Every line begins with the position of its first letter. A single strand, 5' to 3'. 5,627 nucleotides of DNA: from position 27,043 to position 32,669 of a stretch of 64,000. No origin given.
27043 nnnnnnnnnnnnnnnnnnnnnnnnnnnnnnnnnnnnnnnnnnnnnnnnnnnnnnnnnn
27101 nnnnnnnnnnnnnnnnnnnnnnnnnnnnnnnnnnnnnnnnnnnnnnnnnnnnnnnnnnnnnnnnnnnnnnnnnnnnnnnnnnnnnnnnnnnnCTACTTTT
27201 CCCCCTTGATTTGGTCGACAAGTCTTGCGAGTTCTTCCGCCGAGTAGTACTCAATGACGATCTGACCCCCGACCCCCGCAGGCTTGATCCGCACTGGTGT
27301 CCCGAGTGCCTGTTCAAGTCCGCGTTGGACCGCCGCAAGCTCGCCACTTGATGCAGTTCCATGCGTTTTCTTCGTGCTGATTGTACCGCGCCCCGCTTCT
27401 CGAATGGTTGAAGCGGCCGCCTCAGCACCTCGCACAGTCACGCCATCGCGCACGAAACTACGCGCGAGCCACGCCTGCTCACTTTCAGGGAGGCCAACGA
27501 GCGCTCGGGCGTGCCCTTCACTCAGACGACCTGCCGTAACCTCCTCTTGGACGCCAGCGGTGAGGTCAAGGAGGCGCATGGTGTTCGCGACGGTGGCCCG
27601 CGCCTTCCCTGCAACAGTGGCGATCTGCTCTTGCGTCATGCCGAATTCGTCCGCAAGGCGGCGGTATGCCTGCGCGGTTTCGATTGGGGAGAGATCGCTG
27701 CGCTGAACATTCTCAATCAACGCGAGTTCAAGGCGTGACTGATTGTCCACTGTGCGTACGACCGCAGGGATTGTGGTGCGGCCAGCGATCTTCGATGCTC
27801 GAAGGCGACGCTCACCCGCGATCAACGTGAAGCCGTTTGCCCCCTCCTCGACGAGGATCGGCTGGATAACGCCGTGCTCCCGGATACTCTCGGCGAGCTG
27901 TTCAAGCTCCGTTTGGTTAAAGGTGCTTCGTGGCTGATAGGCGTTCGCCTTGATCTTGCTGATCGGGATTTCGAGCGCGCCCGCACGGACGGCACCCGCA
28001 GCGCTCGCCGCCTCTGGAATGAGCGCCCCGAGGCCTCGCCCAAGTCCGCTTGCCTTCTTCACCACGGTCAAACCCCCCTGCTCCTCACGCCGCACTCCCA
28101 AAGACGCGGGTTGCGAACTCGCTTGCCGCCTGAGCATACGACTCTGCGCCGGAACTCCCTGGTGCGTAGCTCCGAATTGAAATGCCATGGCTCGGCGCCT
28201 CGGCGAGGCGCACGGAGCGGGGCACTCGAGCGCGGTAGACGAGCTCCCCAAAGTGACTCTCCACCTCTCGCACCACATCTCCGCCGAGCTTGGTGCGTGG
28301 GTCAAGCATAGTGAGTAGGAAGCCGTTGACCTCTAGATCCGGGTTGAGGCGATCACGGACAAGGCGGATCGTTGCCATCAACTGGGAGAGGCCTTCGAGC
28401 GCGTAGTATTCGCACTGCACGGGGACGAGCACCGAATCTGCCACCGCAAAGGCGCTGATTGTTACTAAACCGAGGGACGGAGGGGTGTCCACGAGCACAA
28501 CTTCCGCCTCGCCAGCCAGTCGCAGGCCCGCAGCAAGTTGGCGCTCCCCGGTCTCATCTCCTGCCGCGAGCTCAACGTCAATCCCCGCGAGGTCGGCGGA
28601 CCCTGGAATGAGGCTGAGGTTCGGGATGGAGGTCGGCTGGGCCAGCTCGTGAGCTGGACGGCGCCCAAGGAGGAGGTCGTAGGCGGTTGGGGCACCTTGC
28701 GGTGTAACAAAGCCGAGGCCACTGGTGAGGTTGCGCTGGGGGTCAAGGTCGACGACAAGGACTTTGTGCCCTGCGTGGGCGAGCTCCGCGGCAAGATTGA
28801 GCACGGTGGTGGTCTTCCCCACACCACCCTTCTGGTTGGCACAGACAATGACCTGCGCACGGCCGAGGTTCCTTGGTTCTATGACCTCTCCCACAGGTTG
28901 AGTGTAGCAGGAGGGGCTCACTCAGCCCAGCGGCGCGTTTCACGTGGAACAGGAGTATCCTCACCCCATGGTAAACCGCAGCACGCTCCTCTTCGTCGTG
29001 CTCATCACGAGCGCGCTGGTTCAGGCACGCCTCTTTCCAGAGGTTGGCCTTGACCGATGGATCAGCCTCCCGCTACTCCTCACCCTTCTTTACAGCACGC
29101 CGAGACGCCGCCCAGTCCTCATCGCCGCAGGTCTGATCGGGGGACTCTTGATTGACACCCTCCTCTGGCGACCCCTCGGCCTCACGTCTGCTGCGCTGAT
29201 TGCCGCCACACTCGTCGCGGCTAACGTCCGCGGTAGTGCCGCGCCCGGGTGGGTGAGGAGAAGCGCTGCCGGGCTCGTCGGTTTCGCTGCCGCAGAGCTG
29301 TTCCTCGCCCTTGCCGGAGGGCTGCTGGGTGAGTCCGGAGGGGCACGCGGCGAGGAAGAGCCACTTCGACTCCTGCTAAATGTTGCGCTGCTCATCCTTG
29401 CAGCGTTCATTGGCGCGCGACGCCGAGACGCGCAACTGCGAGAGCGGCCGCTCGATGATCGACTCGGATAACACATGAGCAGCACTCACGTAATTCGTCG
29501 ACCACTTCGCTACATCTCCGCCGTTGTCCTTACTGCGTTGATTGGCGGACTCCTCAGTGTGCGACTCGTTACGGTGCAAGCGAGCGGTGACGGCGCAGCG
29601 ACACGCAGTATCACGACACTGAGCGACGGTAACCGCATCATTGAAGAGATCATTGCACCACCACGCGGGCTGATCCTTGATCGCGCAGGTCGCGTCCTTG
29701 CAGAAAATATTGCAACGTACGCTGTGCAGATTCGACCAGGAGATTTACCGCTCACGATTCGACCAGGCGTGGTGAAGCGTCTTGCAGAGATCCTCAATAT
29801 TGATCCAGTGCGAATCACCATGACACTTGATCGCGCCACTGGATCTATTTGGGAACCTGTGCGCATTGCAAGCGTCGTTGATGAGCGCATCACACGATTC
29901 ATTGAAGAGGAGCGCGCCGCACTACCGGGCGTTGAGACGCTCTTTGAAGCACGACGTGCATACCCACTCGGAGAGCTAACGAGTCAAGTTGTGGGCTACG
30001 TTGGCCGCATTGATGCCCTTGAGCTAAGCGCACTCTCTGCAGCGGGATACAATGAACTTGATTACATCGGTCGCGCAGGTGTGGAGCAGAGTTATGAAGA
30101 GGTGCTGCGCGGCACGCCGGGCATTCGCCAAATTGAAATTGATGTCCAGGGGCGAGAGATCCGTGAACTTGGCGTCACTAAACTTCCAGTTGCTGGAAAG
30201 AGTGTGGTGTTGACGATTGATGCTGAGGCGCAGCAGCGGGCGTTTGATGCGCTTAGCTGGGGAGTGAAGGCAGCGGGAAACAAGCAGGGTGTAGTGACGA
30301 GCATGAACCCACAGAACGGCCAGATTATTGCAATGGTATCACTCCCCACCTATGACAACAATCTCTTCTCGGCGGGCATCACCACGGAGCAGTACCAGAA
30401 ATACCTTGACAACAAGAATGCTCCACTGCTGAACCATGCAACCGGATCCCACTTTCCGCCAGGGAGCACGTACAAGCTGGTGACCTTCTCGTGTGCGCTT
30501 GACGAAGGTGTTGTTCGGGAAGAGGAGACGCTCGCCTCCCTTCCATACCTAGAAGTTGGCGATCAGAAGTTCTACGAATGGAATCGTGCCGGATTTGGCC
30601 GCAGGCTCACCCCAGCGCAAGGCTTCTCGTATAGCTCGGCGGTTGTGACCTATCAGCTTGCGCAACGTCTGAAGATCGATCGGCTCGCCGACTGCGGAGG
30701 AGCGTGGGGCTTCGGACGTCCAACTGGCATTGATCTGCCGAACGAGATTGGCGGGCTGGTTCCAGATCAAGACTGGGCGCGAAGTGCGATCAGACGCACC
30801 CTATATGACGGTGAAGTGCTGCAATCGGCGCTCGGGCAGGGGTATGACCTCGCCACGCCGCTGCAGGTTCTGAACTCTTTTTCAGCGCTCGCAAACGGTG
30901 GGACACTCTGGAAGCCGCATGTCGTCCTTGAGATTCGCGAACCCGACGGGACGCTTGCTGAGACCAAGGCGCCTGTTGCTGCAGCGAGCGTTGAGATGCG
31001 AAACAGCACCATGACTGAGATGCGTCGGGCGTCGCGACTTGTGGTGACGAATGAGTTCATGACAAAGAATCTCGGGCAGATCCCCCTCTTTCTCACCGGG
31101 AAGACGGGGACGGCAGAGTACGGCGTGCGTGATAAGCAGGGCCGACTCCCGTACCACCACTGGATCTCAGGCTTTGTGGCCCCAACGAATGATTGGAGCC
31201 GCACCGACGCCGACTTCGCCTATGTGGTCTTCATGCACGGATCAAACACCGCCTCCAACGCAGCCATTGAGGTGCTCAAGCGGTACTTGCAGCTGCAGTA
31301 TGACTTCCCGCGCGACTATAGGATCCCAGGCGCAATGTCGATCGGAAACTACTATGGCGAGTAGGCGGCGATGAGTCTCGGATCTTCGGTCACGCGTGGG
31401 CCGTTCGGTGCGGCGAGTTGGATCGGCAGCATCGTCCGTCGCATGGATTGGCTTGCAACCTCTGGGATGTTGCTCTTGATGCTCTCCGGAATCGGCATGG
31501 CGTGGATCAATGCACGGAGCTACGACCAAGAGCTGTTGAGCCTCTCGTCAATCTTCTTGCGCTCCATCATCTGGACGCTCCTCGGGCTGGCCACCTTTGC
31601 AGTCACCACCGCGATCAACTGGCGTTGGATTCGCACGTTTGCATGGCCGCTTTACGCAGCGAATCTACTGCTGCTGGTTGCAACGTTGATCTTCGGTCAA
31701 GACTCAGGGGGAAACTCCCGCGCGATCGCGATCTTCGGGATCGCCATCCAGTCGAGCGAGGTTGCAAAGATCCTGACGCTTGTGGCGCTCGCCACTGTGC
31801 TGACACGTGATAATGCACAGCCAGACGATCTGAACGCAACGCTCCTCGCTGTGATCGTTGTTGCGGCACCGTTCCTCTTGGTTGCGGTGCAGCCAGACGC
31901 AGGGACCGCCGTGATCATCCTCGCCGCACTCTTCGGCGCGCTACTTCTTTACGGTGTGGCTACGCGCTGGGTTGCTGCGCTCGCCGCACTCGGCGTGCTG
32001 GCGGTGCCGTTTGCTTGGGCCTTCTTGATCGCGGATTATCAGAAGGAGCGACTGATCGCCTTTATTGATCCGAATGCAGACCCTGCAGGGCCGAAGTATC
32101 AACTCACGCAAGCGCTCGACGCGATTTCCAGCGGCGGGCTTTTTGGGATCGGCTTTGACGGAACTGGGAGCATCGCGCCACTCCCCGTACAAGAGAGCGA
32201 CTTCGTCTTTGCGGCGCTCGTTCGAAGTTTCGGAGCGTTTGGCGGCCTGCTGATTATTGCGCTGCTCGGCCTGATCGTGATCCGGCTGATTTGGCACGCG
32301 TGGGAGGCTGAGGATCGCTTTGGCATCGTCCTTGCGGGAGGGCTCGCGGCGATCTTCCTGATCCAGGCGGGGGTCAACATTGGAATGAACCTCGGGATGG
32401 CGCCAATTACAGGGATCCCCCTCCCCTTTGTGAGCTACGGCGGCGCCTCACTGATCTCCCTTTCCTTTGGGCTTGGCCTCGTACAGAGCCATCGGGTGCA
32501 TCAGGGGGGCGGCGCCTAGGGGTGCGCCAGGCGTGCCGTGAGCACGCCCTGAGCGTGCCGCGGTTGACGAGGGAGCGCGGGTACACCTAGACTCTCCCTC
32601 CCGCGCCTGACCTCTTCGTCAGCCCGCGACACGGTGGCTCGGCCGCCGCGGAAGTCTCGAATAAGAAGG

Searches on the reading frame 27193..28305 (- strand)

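Call 11: search_protein_families(library=pfam, proteins=[window:27193-28305:-], max_evalue=0.00001)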
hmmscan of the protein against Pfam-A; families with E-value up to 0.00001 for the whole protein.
window:27193-28305:- (370 aa): 3 families
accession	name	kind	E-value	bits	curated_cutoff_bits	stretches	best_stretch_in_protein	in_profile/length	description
PF17762.8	HTH_ParB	-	4.3e-32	110.7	22.6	1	204-301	2-100/102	ParB HTH domain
PF02195.25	ParB_N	-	5e-30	103.9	26.3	1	112-201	5-95/95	ParB N-terminal domain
PF23552.2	ParB_C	-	1.8e-08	34.1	23.8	1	322-367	4-50/50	ParB dimerisation domain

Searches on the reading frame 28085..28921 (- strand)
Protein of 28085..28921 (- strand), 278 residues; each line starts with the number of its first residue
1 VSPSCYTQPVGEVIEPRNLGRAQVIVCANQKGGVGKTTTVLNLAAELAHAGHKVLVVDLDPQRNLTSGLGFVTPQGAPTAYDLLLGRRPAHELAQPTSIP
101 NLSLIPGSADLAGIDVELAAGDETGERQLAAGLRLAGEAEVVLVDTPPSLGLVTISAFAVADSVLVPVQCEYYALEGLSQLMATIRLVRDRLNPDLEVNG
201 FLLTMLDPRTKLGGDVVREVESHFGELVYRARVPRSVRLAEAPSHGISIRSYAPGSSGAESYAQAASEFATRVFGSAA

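Call 12: search_protein_families(library=pfam, proteins=[window:28085-28921:-], max_evalue=0.00001)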
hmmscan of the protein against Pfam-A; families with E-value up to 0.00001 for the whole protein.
window:28085-28921:- (278 aa): 7 families
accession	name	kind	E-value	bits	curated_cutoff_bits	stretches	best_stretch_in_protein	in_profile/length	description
PF13614.12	AAA_31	-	2.1e-52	178.1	27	1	23-198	2-177/177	AAA domain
PF01656.29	CbiA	-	4.5e-24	85.2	25.4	1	25-248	1-124/125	CobQ/CobB/MinD/ParA nucleotide binding domain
PF09140.17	MipZ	-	1.7e-11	44.3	20.7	1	24-62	2-40/262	ATPase MipZ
PF10609.15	ParA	-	2.2e-08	34.3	27.1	1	23-60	4-41/246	NUBPL iron-transfer P-loop NTPase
PF00142.24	Fer4_NifH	-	1.1e-07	32.1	25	1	26-67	3-44/271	4Fe-4S iron sulfur cluster binding proteins, NifH/frxC family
PF02374.21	ArsA_ATPase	-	1.4e-07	31.5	24.3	1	29-66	7-44/305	Anion-transporting ATPase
PF06564.18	CBP_BcsQ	-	2.6e-06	27.6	21.3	1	28-261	7-225/234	Cellulose biosynthesis protein BcsQ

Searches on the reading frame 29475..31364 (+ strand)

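Call 11: search_protein_families(library=pfam, proteins=[window:29475-31364:+], max_evalue=0.00001)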
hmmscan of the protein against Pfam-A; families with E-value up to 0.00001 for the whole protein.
window:29475-31364:+ (629 aa): 2 families
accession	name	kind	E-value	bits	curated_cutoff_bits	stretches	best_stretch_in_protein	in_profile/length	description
PF00905.27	Transpeptidase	-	4.1e-50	171.1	22.1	1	272-570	1-267/299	Penicillin binding protein transpeptidase domain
PF03717.20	PBP_dimer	-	1e-40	140.5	24.4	1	60-232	2-179/180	Penicillin-binding Protein dimerisation domain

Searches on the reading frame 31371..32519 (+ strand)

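Call 12: search_protein_families(library=pfam, proteins=[window:31371-32519:+], max_evalue=0.00001)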
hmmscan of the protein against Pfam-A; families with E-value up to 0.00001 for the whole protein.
window:31371-32519:+ (382 aa): 1 family
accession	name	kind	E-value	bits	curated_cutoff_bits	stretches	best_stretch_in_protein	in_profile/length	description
PF01098.24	FTSW_RODA_SPOVE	-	3.8e-75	253.5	26.4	1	36-373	8-349/356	Cell cycle protein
